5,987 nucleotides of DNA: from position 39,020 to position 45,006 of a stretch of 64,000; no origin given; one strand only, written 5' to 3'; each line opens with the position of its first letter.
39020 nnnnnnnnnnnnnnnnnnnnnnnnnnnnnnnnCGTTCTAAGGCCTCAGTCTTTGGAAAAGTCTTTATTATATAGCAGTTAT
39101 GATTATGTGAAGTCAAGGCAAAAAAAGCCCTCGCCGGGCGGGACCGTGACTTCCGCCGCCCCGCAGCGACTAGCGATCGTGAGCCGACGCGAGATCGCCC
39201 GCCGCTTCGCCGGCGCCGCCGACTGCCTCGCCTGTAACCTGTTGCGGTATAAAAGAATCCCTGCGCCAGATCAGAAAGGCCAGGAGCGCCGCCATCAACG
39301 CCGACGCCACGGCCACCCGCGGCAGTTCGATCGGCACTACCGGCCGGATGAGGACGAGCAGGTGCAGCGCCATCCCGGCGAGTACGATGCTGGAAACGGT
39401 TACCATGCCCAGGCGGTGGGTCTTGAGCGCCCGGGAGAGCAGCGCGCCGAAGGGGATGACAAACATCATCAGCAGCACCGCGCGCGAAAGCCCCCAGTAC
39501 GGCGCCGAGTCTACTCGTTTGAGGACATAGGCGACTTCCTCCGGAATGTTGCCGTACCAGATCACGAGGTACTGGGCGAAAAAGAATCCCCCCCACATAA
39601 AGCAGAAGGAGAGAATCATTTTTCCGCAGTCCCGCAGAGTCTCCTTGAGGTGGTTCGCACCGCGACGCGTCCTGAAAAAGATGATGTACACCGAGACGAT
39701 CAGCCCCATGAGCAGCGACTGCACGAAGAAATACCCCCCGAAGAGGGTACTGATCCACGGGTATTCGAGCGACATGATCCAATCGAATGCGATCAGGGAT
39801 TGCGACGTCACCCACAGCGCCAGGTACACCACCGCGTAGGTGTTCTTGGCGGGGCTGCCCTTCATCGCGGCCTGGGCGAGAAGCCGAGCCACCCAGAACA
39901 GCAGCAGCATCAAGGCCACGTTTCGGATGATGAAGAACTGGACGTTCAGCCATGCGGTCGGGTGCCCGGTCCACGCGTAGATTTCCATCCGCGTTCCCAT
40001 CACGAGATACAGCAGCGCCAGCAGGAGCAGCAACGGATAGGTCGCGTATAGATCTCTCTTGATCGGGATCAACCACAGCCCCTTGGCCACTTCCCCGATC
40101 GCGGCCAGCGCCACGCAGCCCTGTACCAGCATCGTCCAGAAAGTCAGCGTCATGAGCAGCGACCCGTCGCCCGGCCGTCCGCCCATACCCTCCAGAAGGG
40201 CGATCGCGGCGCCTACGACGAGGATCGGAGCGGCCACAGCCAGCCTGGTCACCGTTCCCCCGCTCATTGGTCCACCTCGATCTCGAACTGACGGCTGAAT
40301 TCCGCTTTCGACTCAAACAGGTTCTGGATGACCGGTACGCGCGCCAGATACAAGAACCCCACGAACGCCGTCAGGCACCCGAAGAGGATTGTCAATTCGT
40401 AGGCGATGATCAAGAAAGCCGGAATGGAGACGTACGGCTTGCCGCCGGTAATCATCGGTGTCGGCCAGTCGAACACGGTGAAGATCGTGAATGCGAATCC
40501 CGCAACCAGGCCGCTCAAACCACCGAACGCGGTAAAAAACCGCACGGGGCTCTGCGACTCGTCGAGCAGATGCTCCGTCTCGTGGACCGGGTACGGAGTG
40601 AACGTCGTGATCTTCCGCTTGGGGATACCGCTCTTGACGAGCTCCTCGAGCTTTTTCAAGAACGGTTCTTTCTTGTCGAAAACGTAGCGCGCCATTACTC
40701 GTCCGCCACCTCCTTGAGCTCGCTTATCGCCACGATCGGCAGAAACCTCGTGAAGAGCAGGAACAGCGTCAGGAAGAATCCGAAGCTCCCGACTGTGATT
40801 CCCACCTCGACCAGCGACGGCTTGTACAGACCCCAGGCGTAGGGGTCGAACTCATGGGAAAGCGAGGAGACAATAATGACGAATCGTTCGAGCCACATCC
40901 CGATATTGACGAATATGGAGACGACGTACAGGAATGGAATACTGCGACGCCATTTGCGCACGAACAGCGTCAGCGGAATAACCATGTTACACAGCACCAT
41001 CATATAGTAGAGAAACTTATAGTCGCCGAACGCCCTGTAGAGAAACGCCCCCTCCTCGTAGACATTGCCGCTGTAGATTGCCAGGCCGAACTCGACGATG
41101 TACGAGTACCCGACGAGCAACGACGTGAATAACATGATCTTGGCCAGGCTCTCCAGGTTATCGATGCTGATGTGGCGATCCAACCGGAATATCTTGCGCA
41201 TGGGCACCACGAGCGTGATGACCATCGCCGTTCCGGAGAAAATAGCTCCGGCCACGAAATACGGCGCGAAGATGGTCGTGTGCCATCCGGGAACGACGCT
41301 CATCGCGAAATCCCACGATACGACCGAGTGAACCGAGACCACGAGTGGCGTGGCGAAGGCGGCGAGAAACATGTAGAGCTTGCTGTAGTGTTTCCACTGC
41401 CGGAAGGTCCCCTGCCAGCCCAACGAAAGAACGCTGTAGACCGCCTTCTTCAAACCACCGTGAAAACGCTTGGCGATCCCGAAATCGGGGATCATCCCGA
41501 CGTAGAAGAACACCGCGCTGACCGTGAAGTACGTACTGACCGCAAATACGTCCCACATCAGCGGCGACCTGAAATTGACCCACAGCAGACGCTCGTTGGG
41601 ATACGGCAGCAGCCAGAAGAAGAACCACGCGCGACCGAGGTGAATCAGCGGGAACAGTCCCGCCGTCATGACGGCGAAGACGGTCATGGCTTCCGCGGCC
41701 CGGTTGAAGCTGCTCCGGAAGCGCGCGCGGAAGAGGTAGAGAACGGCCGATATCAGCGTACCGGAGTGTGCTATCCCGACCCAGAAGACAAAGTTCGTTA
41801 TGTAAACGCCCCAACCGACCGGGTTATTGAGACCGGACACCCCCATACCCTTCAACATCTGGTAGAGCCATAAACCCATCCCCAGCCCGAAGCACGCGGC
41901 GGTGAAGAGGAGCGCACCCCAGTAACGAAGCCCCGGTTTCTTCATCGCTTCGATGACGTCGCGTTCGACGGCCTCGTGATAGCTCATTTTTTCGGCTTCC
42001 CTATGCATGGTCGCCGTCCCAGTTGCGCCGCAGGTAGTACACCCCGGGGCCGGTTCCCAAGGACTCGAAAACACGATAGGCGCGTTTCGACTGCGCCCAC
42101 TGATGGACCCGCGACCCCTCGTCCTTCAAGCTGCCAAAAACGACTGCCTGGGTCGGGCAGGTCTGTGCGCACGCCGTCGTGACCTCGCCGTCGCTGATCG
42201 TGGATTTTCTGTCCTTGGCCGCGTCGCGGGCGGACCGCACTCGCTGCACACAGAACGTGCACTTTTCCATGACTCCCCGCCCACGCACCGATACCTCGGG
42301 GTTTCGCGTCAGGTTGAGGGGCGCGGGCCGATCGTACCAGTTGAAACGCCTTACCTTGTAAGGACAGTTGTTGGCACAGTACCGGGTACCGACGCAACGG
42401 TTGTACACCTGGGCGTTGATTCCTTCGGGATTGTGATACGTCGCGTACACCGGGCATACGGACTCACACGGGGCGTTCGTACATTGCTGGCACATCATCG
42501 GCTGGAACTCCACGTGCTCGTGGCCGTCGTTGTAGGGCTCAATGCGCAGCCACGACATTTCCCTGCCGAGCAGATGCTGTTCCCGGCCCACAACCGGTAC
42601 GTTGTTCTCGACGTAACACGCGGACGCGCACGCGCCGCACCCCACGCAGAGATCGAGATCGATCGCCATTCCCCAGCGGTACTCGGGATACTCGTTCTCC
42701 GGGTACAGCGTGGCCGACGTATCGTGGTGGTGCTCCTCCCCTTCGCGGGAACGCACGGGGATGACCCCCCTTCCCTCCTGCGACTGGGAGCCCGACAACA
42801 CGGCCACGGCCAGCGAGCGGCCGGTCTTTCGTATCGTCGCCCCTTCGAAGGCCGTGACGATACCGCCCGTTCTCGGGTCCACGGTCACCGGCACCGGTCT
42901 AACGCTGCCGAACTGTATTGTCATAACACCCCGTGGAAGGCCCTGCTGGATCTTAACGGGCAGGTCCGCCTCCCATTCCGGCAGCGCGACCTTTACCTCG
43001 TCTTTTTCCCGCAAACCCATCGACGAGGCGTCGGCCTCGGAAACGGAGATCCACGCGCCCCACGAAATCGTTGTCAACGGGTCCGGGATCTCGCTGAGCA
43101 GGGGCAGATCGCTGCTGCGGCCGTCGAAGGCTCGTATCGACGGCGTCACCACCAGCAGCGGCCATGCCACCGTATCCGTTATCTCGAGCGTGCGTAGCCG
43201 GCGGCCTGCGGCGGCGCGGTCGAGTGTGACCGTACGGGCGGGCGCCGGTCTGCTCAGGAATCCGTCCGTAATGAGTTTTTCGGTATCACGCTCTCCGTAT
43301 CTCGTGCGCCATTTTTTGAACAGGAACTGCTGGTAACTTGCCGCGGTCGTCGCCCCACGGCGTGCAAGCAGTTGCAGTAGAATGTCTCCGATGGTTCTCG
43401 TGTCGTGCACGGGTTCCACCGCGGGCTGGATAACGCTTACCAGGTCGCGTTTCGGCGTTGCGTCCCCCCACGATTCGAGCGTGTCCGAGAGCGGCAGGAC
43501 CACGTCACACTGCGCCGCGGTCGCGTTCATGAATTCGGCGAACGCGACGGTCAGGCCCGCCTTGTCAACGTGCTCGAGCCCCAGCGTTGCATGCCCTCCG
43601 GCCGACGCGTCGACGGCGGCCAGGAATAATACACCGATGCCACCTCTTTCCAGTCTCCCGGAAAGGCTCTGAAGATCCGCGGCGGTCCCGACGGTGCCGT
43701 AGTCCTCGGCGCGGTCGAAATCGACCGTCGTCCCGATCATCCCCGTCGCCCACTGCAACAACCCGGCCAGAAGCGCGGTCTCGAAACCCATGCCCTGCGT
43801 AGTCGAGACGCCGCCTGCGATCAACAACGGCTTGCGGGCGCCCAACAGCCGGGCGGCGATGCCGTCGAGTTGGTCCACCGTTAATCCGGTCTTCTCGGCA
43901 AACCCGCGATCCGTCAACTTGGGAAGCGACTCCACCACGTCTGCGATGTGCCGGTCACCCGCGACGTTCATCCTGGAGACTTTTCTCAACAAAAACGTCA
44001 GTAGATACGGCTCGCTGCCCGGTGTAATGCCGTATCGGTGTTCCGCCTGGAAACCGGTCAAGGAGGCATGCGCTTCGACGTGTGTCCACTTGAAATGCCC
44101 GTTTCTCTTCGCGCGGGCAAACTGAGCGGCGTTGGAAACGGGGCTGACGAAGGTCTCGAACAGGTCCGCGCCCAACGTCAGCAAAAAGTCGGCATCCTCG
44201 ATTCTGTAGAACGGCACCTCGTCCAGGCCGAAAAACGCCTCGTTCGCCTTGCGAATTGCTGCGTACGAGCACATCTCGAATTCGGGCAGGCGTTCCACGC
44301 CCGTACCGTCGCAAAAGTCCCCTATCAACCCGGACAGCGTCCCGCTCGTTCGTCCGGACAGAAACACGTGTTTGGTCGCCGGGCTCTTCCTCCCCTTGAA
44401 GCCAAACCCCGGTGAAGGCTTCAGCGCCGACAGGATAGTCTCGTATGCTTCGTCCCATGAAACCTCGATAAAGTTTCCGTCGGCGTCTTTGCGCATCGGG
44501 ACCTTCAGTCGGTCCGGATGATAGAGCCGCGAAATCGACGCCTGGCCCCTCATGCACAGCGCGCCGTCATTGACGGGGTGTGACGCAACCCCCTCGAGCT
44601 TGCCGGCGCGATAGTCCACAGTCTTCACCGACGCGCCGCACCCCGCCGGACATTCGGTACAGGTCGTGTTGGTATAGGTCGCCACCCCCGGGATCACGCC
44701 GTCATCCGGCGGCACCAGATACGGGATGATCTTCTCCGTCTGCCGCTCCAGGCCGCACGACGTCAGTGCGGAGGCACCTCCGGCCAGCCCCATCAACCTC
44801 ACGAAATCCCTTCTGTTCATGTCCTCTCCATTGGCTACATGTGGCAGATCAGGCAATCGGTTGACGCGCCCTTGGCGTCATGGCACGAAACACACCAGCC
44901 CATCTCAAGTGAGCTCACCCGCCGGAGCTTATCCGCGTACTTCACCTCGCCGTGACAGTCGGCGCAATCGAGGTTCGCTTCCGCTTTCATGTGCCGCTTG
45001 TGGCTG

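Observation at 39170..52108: Alternative complex III without actE in its usual slot, contiguous with a caa3 oxidase operon and a novel membrane-anchored monoheme cytochrome c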

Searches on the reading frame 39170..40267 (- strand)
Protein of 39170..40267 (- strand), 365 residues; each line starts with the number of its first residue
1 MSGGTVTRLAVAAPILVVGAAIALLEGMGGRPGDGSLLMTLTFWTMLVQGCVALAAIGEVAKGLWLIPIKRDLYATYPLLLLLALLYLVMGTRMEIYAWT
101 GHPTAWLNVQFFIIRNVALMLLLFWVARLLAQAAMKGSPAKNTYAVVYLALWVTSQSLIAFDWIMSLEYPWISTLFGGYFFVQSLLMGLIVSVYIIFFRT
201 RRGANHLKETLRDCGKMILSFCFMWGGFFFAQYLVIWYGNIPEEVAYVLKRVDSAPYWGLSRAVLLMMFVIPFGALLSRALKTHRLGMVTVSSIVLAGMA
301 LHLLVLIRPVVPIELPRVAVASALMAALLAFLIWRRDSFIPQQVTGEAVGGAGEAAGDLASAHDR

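Call 4: search_protein_families(library=pfam, proteins=[window:39170-40267:-], max_evalue=0.01)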
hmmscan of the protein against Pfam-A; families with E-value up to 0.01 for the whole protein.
window:39170-40267:- (365 aa): 0 families

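Call 8: search_protein_families(library=ncbifam, proteins=[window:39170-40267:-], max_evalue=0.01)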
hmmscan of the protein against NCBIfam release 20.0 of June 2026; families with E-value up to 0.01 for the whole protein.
window:39170-40267:- (365 aa): 0 families

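Call 15: search_solved_structures(query=window:39170-40267:-, max_evalue=1)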
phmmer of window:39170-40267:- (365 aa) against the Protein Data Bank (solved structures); distinct sequences matched with E-value up to 1: 4.
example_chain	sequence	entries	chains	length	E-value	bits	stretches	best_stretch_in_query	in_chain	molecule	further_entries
6f0k_F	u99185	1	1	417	5.6e-17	65.6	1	18-284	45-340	ActF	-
6btm_F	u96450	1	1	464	3.9e-15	59.5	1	104-309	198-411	Alternative Complex III subunit F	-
6lod_F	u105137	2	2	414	1.8e-12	50.7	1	16-296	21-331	Uncharacterized protein ActF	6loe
8k9e_F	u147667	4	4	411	3.9e-11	46.3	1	110-318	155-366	Quinol:cytochrome c oxidoreductase quinone-binding subunit 2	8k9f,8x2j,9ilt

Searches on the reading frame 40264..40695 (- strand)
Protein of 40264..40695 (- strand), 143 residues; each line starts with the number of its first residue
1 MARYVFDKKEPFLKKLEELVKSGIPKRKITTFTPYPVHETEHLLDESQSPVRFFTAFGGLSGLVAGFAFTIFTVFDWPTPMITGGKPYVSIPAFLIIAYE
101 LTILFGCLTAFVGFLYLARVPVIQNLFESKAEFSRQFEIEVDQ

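Call 4: search_protein_families(library=pfam, proteins=[window:40264-40695:-], max_evalue=0.01)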
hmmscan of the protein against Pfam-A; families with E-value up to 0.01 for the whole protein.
window:40264-40695:- (143 aa): 1 family
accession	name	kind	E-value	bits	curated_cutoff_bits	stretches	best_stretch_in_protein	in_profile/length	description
PF11821.13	ActD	-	1.2e-30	106.8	25.7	1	5-135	6-133/170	Alternative complex III, ActD subunit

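Call 8: search_protein_families(library=ncbifam, proteins=[window:40264-40695:-], max_evalue=0.01)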
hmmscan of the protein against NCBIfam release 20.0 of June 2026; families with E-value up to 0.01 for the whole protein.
window:40264-40695:- (143 aa): 0 families

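Call 16: search_solved_structures(query=window:40264-40695:-, max_evalue=1, show_alignments=3)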
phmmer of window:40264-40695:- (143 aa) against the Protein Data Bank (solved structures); distinct sequences matched with E-value up to 1: 4.
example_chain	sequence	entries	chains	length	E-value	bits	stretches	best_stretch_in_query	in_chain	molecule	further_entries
6f0k_D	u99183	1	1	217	2.1e-08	37.8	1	27-130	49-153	ActD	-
6btm_D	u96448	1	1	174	3.9e-05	27.2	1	31-119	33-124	Alternative Complex III subunit D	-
8k9e_D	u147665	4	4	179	7.5e-05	26.3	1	27-121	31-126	Quinol:cytochrome c oxidoreductase membrane protein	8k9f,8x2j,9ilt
6lod_D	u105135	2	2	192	0.0001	25.8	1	6-121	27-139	Uncharacterized protein ActD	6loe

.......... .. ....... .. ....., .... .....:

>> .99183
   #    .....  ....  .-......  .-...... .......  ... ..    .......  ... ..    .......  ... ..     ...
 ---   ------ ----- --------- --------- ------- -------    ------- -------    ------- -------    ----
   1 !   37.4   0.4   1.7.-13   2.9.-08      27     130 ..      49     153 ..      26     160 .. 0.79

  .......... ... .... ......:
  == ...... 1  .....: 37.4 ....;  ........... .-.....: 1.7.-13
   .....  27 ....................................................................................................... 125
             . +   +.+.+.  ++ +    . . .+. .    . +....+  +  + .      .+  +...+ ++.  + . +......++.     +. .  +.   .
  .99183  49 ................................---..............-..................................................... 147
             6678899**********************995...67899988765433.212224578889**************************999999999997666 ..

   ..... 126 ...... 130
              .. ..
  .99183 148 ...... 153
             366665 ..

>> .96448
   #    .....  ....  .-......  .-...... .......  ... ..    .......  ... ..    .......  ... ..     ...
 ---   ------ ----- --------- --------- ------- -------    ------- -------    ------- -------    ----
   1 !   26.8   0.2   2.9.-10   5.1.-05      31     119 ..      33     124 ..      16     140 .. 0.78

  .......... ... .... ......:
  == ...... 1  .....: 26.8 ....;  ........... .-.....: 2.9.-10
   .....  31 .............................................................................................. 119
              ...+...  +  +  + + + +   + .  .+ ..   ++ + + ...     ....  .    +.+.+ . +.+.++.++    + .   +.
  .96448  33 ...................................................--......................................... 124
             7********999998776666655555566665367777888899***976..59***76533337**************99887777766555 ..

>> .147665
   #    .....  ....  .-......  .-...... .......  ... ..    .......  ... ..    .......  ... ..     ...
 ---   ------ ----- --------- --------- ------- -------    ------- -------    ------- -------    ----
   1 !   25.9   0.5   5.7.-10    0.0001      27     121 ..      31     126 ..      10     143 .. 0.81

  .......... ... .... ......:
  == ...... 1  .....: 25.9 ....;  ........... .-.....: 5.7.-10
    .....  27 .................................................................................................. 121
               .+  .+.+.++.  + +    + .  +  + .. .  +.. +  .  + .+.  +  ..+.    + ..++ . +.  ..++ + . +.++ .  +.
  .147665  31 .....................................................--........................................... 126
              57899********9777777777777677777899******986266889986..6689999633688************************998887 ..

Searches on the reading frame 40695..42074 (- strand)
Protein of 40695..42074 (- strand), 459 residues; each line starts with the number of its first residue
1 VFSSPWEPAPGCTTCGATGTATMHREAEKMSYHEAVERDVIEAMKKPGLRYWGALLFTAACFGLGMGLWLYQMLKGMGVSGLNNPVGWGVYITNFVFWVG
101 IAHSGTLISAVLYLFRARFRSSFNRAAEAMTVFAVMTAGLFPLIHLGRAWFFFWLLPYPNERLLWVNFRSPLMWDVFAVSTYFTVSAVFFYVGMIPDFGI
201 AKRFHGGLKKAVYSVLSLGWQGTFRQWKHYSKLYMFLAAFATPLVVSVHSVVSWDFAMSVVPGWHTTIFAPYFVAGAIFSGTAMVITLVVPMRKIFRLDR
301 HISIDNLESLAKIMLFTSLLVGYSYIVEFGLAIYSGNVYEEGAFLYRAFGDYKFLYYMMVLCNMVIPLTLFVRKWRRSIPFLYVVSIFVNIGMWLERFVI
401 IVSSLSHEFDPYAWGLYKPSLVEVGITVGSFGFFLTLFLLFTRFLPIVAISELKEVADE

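Call 4: search_protein_families(library=pfam, proteins=[window:40695-42074:-], max_evalue=0.01)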
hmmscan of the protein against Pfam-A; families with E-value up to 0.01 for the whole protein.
window:40695-42074:- (459 aa): 1 family
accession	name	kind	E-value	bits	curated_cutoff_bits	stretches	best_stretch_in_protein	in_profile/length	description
PF03916.19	NrfD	-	3.6e-25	89.7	25.8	1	79-404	2-308/313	Polysulphide reductase, NrfD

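Call 8: search_protein_families(library=ncbifam, proteins=[window:40695-42074:-], max_evalue=0.01)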
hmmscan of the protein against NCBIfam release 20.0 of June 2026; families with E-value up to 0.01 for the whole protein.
window:40695-42074:- (459 aa): 3 families
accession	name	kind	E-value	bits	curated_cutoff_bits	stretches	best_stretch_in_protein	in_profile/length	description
NF045798.1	DsrP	equivalog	1.8e-25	90.1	350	2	41-192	2-142/346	sulfate reduction electron transfer complex DsrMKJOP subunit DsrP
NF041784.1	mnquin_red_QrcD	equivalog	5.1e-06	26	570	1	52-448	19-401/408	menaquinone reductase integral membrane subunit QrcD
TIGR02973.1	nitrate_rd_NapE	equivalog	0.0079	16.3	68.8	0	63-76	26-39/42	periplasmic nitrate reductase, NapE protein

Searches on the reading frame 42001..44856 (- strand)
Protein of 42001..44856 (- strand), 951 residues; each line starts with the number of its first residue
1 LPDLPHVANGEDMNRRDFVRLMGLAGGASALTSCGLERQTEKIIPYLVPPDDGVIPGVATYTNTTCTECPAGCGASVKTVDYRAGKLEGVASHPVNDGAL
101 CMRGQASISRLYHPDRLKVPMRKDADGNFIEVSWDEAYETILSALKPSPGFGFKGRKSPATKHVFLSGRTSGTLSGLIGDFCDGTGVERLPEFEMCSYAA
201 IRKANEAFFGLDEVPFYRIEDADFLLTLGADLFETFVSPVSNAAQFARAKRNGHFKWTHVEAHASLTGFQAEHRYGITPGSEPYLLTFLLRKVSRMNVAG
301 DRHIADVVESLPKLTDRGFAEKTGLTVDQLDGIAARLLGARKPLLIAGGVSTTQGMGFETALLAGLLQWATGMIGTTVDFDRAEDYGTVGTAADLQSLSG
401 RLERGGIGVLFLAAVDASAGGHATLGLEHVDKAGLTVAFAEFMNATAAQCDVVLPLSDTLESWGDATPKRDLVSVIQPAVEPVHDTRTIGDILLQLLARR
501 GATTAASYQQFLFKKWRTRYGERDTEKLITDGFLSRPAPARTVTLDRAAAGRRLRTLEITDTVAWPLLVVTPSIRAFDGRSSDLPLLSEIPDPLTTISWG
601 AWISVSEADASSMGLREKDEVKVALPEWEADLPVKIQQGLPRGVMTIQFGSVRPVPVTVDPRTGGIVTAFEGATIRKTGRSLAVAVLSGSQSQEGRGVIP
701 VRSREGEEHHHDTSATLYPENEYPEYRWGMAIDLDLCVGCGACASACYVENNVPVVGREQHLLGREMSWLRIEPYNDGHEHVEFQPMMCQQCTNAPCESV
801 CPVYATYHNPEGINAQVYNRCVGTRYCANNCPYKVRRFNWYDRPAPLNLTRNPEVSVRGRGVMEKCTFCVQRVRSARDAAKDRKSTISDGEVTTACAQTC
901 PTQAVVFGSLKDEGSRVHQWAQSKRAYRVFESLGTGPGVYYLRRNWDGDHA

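Call 4: search_protein_families(library=pfam, proteins=[window:42001-44856:-], max_evalue=0.01)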
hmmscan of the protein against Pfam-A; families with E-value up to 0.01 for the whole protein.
window:42001-44856:- (951 aa): 11 families
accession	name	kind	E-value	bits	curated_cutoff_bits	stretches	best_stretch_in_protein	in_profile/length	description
PF12838.12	Fer4_7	-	3.8e-15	56.5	27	2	737-803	2-50/52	4Fe-4S dicluster domain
PF00384.28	Molybdopterin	-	2.3e-13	50.3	24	1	116-497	1-351/353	Molybdopterin oxidoreductase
PF04879.21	Molybdop_Fe4S4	-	1.9e-10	41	22.7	1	61-113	3-55/55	Molybdopterin oxidoreductase Fe4S4 domain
PF13247.11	Fer4_11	-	7.8e-08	32.9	26.2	1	782-908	3-98/100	4Fe-4S dicluster domain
PF12797.12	Fer4_2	-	5e-05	23.4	24.5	1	728-747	1-20/22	4Fe-4S binding domain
PF00037.32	Fer4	-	6.7e-05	23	21.1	1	731-748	2-19/24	4Fe-4S binding domain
PF01568.27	Molydop_binding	-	0.00036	21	26.8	1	602-653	31-82/110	Molydopterin dinucleotide binding domain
PF13237.11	Fer4_10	-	0.0005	20.4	25.5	1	730-802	2-53/53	4Fe-4S dicluster domain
PF12837.12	Fer4_6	-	0.00061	20.1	25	1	731-749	3-21/24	4Fe-4S binding domain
PF13183.11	Fer4_8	-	0.0014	19.5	27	1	734-803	2-66/68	4Fe-4S dicluster domain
PF25160.1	LdpA_Fe-S-bd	-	0.0084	16.3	27.6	0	792-834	5-41/49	LdpA Fe-S cluster-binding domain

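Call 8: search_protein_families(library=ncbifam, proteins=[window:42001-44856:-], max_evalue=0.01)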
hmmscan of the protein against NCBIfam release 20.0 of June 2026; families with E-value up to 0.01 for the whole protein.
window:42001-44856:- (951 aa): 46 families (the best 25 are shown)
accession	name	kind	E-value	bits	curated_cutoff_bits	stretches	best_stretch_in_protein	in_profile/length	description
NF041782.1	mnquin_red_QrcC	equivalog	2.3e-65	220.6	400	1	728-946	1-230/239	menaquinone reductase iron-sulfur cluster-binding subunit QrcC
NF041783.2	mnquin_red_QrcB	equivalog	1.6e-46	158.8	440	1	57-650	48-651/695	menaquinone reductase molybdopterin-binding-like subunit QrcB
NF045797.1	DsrO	equivalog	5.4e-45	153.7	200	1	719-942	35-234/235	sulfate reduction electron transfer complex DsrMKJOP subunit DsrO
TIGR03149.1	cyt_nit_nrfC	equivalog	1.9e-31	109.2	377.6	2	715-845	26-151/225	cytochrome c nitrite reductase Fe-S protein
NF041715.1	arsenate_red_ArrB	equivalog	1.4e-24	86.9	450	1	727-943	2-226/233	arsenate respiratory reductase iron-sulfur subunit ArrB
NF011569.0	PRK14993.1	equivalog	4.2e-23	82.1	416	1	724-942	40-222/244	tetrathionate reductase subunit TtrB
NF012032.0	PRK15488.1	equivalog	2.3e-21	75.5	694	1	12-282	2-255/759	thiosulfate reductase PhsA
TIGR01591.1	Fdh-alpha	equivalog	4.8e-20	71.2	666.25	2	64-146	1-82/672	formate dehydrogenase subunit alpha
NF038355.1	FDH3_beta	equivalog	1.1e-19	71.2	240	1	731-910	6-164/180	formate dehydrogenase FDH3 subunit beta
NF008134.0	PRK10882.1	equivalog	1.4e-16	60.4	263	1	725-912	36-210/329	hydrogenase 2 operon protein HybA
TIGR02166.1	dmsA_ynfE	subfamily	2.2e-16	59.1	777.7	1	13-266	1-256/794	DMSO/selenate family reductase complex A subunit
TIGR01973.1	NuoG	equivalog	4.8e-15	55.4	470.05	1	61-488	214-598/606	NADH-quinone oxidoreductase subunit NuoG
TIGR03478.1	DMSO_red_II_bet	subfamily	1.2e-14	53.9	480.7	1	784-942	126-253/321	DMSO reductase family type II enzyme, iron-sulfur subunit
NF042979.1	EthbenzDh_ebdB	equivalog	7.6e-14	51.3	740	1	787-942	151-275/354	ethylbenzene dehydrogenase subunit beta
TIGR02951.1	DMSO_dmsB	equivalog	1.9e-13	50.8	214.1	1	728-839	2-115/161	DMSO/selenate family reductase complex B subunit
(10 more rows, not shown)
